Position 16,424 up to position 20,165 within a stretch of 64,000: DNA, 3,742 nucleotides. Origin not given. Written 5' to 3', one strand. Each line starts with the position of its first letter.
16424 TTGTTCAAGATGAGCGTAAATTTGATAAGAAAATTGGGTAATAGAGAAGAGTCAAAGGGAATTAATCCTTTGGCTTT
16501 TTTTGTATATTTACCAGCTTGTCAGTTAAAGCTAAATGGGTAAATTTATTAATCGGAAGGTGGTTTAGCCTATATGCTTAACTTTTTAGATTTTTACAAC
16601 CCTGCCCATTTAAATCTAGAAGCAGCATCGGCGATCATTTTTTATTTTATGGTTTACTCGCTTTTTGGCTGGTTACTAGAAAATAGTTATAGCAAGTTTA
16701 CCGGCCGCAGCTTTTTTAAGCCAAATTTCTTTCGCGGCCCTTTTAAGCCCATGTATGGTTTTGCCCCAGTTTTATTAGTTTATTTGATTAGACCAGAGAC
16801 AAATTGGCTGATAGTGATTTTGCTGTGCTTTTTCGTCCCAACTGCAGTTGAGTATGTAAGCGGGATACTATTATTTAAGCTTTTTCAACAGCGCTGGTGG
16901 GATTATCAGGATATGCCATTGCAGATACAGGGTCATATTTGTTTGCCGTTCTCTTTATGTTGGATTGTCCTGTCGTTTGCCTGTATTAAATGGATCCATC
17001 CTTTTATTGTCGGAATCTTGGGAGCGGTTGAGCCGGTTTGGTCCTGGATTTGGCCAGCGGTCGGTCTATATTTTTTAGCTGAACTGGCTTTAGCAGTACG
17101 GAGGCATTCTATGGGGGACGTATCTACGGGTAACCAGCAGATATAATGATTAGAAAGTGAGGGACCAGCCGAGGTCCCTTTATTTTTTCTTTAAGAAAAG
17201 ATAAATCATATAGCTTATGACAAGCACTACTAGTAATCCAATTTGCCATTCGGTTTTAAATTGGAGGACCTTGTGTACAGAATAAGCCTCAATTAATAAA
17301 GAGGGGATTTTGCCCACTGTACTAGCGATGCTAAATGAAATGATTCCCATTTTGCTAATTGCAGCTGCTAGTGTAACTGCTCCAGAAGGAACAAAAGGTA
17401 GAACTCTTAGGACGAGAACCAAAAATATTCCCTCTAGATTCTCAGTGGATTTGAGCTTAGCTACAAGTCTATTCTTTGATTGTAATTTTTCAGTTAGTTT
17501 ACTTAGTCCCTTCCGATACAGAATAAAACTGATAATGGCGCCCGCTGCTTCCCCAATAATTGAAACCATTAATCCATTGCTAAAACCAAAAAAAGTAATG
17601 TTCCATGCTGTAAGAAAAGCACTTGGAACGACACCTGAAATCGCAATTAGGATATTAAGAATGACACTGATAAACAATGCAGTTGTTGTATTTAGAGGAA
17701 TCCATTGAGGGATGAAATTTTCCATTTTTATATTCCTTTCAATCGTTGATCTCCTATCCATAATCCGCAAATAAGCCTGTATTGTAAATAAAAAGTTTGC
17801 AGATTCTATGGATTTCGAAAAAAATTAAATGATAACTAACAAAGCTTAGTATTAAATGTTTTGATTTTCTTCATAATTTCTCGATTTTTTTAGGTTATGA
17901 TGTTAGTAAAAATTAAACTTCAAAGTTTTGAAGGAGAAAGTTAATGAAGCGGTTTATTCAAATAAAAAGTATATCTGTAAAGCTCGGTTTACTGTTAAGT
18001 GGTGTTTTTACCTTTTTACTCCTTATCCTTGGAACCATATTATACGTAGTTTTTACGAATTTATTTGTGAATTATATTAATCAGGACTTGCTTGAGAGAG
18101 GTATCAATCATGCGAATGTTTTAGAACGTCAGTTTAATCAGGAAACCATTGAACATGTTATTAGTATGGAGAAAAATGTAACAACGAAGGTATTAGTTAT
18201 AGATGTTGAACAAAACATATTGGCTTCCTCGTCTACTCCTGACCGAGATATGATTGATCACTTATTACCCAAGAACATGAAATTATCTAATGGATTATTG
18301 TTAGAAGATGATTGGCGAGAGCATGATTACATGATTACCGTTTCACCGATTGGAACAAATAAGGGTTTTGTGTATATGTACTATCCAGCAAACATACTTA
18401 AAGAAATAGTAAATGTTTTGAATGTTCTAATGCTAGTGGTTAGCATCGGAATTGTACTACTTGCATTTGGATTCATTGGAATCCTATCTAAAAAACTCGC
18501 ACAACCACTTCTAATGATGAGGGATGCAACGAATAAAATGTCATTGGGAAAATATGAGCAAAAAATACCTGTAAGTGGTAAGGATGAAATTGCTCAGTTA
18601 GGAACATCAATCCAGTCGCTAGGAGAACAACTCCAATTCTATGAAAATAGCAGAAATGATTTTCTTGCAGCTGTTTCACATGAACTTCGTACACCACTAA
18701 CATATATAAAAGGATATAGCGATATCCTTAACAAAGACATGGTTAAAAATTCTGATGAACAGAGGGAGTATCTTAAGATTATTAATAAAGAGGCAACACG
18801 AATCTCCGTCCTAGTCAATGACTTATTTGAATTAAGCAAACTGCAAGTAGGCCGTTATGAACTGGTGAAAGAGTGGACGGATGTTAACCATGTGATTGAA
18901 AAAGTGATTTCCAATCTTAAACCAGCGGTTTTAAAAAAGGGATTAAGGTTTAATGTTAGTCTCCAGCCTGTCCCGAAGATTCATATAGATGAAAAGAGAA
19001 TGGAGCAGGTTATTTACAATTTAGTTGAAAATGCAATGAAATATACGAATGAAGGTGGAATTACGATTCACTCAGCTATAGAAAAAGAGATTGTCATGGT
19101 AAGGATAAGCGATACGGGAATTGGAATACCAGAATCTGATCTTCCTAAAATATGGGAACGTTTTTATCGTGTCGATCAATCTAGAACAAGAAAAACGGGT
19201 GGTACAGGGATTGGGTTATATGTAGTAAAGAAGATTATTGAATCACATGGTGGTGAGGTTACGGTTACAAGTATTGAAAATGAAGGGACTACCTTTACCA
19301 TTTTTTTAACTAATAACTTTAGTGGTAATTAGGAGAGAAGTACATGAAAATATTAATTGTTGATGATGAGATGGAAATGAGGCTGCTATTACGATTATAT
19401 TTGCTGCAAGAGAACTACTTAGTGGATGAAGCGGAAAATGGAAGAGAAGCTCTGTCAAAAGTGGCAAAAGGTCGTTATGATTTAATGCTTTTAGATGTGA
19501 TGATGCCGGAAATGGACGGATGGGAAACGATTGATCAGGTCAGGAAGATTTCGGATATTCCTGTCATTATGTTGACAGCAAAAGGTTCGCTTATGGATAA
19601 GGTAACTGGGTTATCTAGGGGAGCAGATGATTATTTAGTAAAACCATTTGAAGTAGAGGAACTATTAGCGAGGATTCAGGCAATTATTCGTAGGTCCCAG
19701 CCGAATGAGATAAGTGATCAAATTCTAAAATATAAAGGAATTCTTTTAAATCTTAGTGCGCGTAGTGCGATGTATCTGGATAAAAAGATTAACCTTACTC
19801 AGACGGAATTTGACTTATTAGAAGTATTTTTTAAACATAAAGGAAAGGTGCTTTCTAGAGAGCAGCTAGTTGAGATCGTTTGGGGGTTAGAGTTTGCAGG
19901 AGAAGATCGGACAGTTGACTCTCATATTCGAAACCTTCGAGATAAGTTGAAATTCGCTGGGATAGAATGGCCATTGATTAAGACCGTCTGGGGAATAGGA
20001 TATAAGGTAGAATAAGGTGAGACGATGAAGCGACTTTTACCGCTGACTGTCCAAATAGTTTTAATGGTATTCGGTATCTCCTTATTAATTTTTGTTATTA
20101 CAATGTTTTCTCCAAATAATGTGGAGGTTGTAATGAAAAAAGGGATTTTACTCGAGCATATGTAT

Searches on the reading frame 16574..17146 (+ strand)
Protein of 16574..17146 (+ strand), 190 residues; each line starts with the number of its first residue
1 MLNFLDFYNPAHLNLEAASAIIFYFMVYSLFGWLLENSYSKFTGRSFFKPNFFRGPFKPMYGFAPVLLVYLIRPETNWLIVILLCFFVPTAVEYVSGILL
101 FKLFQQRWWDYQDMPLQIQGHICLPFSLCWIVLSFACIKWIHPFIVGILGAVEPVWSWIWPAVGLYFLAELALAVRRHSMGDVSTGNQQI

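Call 62: search_protein_families(library=pfam, proteins=[window:16574-17146:+], max_evalue=0.00001)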
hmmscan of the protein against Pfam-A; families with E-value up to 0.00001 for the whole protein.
window:16574-17146:+ (190 aa): 1 family
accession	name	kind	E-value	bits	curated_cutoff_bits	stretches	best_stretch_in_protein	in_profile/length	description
PF06541.16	ABC_trans_CmpB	-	3.1e-38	131.7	25.9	1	23-168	1-144/151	Putative ABC-transporter type IV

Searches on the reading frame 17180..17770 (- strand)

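Call 62: search_protein_families(library=pfam, proteins=[window:17180-17770:-], max_evalue=0.00001)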
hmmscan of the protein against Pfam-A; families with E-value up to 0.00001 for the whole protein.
window:17180-17770:- (196 aa): 1 family
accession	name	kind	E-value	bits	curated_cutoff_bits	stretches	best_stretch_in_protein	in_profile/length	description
PF09335.16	VTT_dom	-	6.4e-19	69.1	33.9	1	48-166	1-122/123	VTT domain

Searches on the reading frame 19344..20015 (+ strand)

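Call 63: search_protein_families(library=pfam, proteins=[window:19344-20015:+], max_evalue=0.00001)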
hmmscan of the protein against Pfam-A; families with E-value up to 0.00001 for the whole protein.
window:19344-20015:+ (223 aa): 2 families
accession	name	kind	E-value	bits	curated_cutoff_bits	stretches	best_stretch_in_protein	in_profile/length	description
PF00072.30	Response_reg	-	1.1e-31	109.7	30.2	1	3-112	1-111/111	Response regulator receiver domain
PF00486.34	Trans_reg_C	-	1.5e-26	92.7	26.2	1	147-221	2-76/77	Transcriptional regulatory protein, C terminal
